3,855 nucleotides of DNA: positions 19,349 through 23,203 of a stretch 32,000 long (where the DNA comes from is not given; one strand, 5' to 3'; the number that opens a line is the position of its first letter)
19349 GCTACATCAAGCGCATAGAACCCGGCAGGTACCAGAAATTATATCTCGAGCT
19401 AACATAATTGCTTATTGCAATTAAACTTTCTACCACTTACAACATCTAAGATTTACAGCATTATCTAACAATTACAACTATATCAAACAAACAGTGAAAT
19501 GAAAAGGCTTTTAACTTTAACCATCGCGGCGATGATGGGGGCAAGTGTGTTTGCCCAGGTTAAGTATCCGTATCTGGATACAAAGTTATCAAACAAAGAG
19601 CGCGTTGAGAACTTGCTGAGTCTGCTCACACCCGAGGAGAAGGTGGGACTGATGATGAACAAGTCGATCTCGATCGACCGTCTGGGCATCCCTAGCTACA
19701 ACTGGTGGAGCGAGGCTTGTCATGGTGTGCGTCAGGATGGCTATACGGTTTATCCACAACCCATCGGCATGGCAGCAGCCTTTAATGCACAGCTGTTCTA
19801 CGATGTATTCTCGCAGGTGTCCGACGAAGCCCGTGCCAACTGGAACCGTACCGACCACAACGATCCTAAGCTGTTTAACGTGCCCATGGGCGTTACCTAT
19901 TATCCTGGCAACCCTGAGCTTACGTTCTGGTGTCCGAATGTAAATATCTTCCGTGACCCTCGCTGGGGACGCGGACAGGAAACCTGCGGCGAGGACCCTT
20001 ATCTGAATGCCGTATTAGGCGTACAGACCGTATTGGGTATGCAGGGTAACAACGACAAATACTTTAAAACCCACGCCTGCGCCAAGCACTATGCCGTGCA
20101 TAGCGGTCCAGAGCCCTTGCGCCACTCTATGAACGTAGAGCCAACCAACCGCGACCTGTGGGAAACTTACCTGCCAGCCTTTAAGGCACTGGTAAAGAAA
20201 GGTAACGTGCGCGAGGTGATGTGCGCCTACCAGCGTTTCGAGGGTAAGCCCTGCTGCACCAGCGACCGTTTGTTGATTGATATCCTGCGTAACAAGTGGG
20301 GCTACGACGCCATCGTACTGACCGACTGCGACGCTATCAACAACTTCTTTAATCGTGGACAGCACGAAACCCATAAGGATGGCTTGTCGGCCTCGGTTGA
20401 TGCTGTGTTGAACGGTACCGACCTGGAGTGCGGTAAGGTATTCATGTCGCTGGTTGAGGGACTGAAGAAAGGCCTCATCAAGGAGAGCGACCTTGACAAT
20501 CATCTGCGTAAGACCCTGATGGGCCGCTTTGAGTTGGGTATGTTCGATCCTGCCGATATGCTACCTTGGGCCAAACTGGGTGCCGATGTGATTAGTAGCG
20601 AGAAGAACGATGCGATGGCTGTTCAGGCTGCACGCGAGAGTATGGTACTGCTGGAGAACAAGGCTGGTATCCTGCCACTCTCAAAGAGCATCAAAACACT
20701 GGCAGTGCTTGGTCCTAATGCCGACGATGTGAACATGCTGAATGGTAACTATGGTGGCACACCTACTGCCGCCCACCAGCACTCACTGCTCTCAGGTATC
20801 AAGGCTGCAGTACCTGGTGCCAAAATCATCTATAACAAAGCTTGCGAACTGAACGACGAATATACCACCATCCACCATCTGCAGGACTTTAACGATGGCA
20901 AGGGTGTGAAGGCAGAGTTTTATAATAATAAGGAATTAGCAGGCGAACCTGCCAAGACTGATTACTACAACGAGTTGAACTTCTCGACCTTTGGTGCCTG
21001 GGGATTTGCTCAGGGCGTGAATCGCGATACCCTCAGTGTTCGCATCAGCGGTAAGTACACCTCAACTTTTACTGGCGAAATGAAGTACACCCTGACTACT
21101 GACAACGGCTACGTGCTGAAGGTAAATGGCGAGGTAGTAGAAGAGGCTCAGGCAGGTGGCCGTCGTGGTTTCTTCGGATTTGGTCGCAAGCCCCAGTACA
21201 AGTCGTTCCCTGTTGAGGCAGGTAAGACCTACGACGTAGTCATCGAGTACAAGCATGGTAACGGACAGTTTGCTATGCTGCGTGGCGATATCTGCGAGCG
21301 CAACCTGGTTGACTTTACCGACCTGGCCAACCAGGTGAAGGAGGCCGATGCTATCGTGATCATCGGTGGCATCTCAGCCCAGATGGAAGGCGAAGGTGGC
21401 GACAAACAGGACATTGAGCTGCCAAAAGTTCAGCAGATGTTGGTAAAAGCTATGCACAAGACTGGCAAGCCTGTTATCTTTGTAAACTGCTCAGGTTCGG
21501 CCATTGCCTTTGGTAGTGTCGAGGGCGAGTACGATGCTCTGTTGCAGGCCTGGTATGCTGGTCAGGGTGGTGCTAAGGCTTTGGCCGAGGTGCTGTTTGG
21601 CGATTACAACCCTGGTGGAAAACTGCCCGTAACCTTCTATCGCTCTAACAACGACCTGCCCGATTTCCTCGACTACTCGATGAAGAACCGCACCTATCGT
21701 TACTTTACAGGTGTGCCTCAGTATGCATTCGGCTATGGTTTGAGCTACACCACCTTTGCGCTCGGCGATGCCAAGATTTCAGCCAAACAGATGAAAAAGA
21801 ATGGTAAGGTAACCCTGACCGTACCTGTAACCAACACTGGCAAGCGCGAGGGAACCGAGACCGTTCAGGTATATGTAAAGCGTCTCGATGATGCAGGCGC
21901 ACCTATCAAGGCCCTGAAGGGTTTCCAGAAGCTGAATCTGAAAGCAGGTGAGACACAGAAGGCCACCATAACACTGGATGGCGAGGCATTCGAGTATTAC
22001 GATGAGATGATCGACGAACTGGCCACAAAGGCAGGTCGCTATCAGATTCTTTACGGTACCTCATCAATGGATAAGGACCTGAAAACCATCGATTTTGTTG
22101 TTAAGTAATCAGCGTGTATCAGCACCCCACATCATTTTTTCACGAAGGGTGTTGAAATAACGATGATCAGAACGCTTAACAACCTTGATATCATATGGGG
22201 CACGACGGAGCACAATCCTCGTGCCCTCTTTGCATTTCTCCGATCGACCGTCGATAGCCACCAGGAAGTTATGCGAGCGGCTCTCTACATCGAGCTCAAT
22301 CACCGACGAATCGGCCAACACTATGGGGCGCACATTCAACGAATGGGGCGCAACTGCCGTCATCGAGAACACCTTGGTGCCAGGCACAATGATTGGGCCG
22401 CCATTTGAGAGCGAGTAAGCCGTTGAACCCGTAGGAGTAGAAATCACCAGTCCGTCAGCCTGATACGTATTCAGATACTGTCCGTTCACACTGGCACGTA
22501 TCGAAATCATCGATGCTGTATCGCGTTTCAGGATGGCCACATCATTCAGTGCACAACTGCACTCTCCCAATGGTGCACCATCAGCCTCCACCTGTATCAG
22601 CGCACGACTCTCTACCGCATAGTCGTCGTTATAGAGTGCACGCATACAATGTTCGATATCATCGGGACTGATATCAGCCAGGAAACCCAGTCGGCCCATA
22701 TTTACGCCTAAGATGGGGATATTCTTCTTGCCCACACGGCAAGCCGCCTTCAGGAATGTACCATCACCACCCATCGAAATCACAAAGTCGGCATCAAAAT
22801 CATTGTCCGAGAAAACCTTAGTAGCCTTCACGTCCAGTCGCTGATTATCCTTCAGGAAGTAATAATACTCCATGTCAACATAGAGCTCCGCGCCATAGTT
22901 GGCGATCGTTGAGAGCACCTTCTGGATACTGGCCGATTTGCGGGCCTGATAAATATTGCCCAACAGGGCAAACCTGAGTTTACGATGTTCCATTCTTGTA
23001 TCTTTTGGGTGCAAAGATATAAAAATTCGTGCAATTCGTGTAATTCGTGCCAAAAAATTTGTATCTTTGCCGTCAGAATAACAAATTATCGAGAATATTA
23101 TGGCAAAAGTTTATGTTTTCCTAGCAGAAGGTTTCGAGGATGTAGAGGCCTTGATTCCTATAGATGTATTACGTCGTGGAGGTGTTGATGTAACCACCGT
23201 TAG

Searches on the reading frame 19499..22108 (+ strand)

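Call 7: search_protein_families(library=pfam, proteins=[window:19499-22108:+])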
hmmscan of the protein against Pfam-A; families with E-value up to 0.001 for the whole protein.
window:19499-22108:+ (869 aa): 4 families
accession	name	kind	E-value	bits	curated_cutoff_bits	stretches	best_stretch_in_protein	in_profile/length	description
PF01915.27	Glyco_hydro_3_C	-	2.9e-52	178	31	1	382-750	1-200/200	Glycosyl hydrolase family 3 C-terminal domain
PF00933.27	Glyco_hydro_3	-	1.6e-31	110.3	27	1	144-338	120-312/316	Glycosyl hydrolase family 3 N terminal domain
PF14310.12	Fn3-like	-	1.5e-17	63.9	25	1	787-856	1-71/71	Fibronectin type III-like domain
PF07691.17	PA14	-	5.2e-09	36.5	24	1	468-590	3-124/147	PA14 domain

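Call 8: search_protein_families(library=ncbifam, proteins=[window:19499-22108:+])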
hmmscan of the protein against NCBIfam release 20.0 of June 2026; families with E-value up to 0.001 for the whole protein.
window:19499-22108:+ (869 aa): 7 families
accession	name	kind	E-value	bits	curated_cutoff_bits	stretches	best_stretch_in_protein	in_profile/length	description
NF041776.1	xylosidase_Xyl3A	equivalog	0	1061.5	1250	1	22-865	3-845/846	xylan 1,4-beta-xylosidase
NF041579.1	betaxyl_Flavo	equivalog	1.1e-116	390.7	1350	2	600-868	442-715/716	beta-xylosidase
NF011678.0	PRK15098.1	equivalog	2.4e-113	380.1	666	2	611-859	497-757/765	beta-glucosidase BglX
NF052331.1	Bet13-16Glucosase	equivalog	3.9e-96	322.9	1330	2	145-423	132-414/750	exo-beta-d-1,3/1,6-glucosidase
NF052329.1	XyloArabinsidase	equivalog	1.2e-92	311.3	1050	2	146-428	148-422/750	beta-xylosidase/alpha-l-arabinosidase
NF041610.1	alph_arabinopyran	equivalog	1.9e-80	271.1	1300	2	611-858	386-644/738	exo-alpha-(1->6)-L-arabinopyranosidase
NF052330.1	BetGlucosiCelf0468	equivalog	1.1e-58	199.2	1300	1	145-858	93-813/817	beta-d-glucosidase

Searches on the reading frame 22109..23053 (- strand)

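Call 7: search_protein_families(library=pfam, proteins=[window:22109-23053:-])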
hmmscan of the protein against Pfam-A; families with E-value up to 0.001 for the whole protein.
window:22109-23053:- (314 aa): 2 families
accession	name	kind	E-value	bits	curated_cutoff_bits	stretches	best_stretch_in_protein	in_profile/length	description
PF20143.4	NAD_kinase_C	-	5.2e-29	101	23.7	1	169-293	1-125/126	ATP-NAD kinase C-terminal domain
PF01513.26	NAD_kinase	-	1.1e-17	65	25.5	1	81-145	65-130/130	ATP-NAD kinase N-terminal domain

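Call 8: search_protein_families(library=ncbifam, proteins=[window:22109-23053:-])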
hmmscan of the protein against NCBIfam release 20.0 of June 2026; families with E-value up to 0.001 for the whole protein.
window:22109-23053:- (314 aa): 18 families
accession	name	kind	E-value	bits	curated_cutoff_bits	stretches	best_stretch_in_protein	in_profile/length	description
NF002521.0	PRK01911.1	equivalog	7e-116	386.7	309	1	27-314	2-291/292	NAD kinase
NF002306.0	PRK01231.1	equivalog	8.2e-67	225.4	316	1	27-312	10-294/299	NAD(+) kinase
NF002561.0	PRK02155.1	equivalog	1.7e-61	208.1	371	1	27-310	8-288/297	NAD kinase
NF002984.0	PRK03708.1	equivalog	1e-56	192.4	326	1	44-307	19-273/277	NAD(+) kinase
NF002892.0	PRK03372.1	equivalog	8.8e-56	189.5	299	1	42-306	22-291/312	NAD kinase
NF002893.0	PRK03378.1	equivalog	1.3e-52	179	386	1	81-311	57-289/292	NAD(+) kinase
NF010679.0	PRK14077.1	equivalog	1.8e-51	175.2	343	1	41-310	25-286/287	NAD(+) kinase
NF010678.0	PRK14076.1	equivalog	3.4e-51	174.8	493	1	37-307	303-567/570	bifunctional NADP phosphatase/NAD kinase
NF003391.0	PRK04539.1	equivalog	7.5e-51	173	470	1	80-311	59-293/296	inorganic polyphosphate/ATP-NAD kinase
NF002732.0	PRK02649.1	equivalog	2.8e-49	168.3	348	1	69-310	48-292/305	NAD(+) kinase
NF010677.0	PRK14075.1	equivalog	2e-46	158.6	260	1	81-310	36-253/257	NAD(+) kinase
NF002731.0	PRK02645.1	equivalog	3.4e-45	154.7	312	1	78-311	48-294/305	NAD(+) kinase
NF002255.0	PRK01185.1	subfamily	3.2e-43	147.8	304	1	82-307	47-265/271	NAD(+) kinase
NF002579.0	PRK02231.1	equivalog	8.2e-43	146.9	459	1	82-310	65-297/301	NAD(+) kinase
NF003424.0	PRK04885.1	equivalog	5.7e-31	107.7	220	1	82-305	30-258/265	NAD kinase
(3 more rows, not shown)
